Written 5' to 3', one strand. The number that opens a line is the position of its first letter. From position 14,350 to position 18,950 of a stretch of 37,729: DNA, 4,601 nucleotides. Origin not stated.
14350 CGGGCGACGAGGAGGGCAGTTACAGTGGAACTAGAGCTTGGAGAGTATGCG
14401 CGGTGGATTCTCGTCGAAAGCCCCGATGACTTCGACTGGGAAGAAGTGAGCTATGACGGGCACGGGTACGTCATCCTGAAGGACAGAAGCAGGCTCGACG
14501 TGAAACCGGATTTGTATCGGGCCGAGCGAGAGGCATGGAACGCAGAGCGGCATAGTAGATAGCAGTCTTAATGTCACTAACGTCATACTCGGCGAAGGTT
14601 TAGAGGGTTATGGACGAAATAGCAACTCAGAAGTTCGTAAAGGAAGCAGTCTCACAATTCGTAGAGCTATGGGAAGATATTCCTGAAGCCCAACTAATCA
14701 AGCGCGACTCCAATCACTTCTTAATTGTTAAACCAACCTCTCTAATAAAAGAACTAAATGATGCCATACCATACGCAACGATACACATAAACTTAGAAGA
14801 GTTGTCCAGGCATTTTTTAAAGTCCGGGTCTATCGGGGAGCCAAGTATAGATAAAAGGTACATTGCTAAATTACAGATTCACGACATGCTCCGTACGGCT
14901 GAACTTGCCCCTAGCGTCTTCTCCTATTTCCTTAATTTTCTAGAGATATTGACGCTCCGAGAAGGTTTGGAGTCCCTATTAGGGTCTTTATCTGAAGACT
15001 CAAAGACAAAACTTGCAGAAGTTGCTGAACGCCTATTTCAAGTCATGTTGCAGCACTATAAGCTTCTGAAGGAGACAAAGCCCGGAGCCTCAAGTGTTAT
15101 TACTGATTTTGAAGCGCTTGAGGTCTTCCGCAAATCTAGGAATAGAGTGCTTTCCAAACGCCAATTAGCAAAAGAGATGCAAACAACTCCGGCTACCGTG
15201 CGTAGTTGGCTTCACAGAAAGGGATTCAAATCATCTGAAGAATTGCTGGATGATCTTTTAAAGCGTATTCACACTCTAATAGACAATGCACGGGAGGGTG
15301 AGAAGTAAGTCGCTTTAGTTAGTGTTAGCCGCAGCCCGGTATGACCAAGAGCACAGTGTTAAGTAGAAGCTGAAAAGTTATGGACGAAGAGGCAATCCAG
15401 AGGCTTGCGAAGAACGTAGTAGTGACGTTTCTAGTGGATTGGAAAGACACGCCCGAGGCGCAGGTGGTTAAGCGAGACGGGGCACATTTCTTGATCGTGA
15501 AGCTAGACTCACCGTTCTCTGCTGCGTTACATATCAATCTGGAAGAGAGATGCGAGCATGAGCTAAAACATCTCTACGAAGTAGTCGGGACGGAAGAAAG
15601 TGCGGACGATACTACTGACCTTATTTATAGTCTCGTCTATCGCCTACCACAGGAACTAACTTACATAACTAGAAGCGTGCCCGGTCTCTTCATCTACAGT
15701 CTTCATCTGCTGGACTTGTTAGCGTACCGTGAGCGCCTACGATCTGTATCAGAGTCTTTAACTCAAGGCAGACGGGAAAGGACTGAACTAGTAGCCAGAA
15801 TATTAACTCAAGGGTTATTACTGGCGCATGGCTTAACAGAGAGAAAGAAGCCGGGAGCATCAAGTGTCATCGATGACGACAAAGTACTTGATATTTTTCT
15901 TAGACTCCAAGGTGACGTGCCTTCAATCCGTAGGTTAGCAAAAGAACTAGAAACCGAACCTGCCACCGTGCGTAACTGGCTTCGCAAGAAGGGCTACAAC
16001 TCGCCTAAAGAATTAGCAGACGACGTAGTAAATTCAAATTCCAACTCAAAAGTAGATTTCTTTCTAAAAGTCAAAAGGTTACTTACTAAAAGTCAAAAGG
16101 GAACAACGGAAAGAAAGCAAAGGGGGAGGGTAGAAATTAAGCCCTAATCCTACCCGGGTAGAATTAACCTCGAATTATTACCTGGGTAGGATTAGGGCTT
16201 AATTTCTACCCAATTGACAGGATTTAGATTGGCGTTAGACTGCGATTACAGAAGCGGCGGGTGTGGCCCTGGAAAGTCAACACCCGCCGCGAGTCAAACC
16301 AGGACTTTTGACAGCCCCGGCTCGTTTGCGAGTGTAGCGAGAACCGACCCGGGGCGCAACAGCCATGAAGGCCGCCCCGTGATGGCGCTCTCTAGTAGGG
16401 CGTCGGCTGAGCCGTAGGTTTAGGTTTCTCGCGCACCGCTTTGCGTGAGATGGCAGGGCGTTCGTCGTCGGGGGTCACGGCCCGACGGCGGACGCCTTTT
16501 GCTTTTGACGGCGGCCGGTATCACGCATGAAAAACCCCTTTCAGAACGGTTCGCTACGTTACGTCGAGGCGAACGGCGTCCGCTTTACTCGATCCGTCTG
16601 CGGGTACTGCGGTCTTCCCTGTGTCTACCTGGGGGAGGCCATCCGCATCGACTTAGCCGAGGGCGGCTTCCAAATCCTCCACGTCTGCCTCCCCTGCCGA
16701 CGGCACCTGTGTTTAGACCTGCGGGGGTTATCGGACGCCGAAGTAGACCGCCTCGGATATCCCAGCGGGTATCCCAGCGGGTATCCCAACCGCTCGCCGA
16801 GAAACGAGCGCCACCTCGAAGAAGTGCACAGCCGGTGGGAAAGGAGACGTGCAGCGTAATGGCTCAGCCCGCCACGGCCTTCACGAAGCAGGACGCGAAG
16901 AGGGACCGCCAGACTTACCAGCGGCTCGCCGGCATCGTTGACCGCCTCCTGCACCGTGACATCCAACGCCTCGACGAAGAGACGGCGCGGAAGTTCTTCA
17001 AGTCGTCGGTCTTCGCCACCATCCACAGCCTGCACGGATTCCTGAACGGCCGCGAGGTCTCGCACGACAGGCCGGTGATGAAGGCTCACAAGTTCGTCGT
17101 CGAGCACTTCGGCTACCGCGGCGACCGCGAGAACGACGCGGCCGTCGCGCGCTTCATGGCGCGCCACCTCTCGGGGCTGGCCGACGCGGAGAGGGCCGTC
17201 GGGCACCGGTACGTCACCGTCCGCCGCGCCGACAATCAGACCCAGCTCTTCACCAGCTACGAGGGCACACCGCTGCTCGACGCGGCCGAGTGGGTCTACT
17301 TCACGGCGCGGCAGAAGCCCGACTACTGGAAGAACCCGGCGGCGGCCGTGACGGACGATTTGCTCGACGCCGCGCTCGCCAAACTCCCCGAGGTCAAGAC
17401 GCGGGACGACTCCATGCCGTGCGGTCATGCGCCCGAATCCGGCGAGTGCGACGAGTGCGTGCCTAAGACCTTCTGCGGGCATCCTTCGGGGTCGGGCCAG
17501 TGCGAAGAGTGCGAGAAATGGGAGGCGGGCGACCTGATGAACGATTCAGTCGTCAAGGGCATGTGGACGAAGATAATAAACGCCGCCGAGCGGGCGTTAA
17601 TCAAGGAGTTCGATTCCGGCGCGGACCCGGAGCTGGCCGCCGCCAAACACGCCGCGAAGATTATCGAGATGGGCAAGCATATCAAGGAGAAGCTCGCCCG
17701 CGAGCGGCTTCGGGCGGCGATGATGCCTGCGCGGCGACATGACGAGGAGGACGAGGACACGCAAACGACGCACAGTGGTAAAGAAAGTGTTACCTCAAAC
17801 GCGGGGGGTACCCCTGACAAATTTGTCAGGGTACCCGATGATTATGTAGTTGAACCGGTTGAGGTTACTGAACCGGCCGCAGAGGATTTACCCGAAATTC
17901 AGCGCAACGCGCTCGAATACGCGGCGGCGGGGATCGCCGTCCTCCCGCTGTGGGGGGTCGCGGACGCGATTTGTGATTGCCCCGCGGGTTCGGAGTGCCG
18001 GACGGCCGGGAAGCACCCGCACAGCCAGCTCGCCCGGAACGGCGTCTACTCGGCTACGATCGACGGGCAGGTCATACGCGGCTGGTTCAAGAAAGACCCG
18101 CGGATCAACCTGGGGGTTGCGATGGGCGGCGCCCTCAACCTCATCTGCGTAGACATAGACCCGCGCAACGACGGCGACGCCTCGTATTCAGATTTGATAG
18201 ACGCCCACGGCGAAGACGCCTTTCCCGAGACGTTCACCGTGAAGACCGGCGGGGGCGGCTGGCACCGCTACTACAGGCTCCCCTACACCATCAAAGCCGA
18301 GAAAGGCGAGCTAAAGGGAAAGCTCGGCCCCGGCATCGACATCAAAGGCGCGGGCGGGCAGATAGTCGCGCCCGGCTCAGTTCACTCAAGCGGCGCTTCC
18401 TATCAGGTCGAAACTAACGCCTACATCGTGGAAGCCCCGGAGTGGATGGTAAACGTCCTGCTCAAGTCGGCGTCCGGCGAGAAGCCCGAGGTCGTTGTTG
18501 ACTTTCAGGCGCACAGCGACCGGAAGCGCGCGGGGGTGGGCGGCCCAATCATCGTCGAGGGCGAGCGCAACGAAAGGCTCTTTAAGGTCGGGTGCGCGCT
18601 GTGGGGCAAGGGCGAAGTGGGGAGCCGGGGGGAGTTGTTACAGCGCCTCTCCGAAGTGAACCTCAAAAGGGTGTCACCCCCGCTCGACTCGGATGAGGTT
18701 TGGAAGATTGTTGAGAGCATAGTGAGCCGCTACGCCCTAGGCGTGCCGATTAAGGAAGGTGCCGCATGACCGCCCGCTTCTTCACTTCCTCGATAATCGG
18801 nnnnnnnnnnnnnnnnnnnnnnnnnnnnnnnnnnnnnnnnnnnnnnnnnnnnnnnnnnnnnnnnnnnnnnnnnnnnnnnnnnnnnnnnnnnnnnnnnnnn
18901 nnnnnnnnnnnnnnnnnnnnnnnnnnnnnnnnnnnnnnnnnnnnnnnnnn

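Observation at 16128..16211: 33-bp near-perfect inverted repeat at the boundary of the low-GC island and the replication module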

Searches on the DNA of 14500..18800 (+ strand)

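Call 11: search_dna_similar(query=window:14500-18800:+, collection=phages, mode=distant, max_rows=30)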
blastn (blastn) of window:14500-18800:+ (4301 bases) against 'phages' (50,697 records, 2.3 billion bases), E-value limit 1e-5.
No match.

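Call 66: search_rna_families(source=window, start=16050, end=16600, threshold=evalue, max_evalue=10)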
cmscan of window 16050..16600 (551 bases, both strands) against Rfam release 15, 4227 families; matches with E-value up to 10: 10.
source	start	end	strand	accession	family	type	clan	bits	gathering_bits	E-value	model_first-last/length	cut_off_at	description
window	16128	16211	+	RF04265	mir-4650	Gene; miRNA;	-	47.9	80.7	1.2e-09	1-97/97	no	mir-4650 microRNA precursor family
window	16131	16208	+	RF03306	mir-3923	Gene; miRNA;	-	47.7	94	4.5e-08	1-83/83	no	mir-3923 microRNA precursor family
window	16131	16208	-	RF03306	mir-3923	Gene; miRNA;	-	45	94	2.1e-07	1-83/83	no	mir-3923 microRNA precursor family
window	16131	16208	+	RF00850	mir-259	Gene; miRNA;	-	31.6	50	8e-05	1-78/78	no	mir-259 microRNA precursor family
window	16134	16205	-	RF04300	mir-39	Gene; miRNA;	CL00088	24.5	62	0.033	1-74/74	no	mir-39 microRNA precursor family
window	16126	16210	-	RF02409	snoR125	Gene; snRNA; snoRNA; CD-box;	-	21.5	100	0.01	60-152/200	no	Small nucleolar RNA snoR125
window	16128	16208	+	RF03721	mir-3478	Gene; miRNA;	-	16.4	66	1.2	1-78/78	no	mir-3478 microRNA precursor family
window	16131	16211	-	RF03721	mir-3478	Gene; miRNA;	-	16.4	66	1.3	1-78/78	no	mir-3478 microRNA precursor family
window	16452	16508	+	RF00489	ctRNA_p42d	Gene; antisense;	-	14.3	50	5.2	1-46/46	no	ctRNA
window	16246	16296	-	RF00658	mir-21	Gene; miRNA;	-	14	52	3.6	1-72/72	no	mir-21 microRNA precursor family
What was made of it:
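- On Any Rfam RNA family: At relaxed E-values only generic long-hairpin miRNA models match, at 48 bits or less against gathering scores of 50-100 (call 66).
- Tried and rejected: Rfam at relaxed threshold gave only generic miRNA-hairpin matches to the palindrome, below gathering score (call 66).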

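Call 115: search_rna_families(sources=[L011, L021, L022], threshold=gathering)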
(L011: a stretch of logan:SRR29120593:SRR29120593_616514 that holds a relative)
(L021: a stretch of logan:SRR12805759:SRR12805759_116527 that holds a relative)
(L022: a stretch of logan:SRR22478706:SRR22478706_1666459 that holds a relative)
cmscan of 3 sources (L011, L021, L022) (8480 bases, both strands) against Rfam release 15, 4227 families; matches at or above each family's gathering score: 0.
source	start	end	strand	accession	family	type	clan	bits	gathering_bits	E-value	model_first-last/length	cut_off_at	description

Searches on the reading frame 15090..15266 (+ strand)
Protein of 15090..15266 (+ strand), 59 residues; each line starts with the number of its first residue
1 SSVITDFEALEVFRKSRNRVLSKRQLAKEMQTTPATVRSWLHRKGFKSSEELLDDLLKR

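Call 111: search_protein_families(library=pfam, proteins=[window:15090-15266:+], max_evalue=5)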
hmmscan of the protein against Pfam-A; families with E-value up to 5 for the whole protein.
seq(59 aa): 12 families
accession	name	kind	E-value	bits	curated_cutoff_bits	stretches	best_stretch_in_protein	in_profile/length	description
PF13384.12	HTH_23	-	0.0023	18.1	24.6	1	10-43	8-40/50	Homeodomain-like domain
PF08281.18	Sigma70_r4_2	-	0.0043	17.1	25.7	1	22-43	28-49/54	Sigma-70, region 4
PF13551.12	HTH_29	-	0.0055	17.2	28.1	1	22-43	14-35/64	Winged helix-turn helix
PF13518.12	HTH_28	-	0.0099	16.4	25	1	14-43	7-35/52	Helix-turn-helix domain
PF06971.19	Put_DNA-bind_N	-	0.029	14.9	27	1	9-38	16-45/49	Putative DNA-binding protein N-terminus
PF00486.34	Trans_reg_C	-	0.075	13.6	26.2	1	6-31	10-35/77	Transcriptional regulatory protein, C terminal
PF15943.11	YdaS_toxin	-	0.077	13.3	30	1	22-45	10-34/65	Bacterial toxin YdaS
PF18016.8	SAM_3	-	0.1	13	22.6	1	30-49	8-27/65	SAM domain (Sterile alpha motif)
PF06056.18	Terminase_5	-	0.11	12.9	20.3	1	23-46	16-39/58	Putative ATPase subunit of terminase (gpP-like)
PF08279.18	HTH_11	-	0.12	12.7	25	1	9-38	5-33/55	HTH domain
PF09286.16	Pro-kuma_activ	-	0.13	12.9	23.5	1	18-50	45-80/143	Pro-kumamolisin, activation domain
PF03672.18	UPF0154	-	0.2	12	27.1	1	20-51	18-49/60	Uncharacterised protein family (UPF0154)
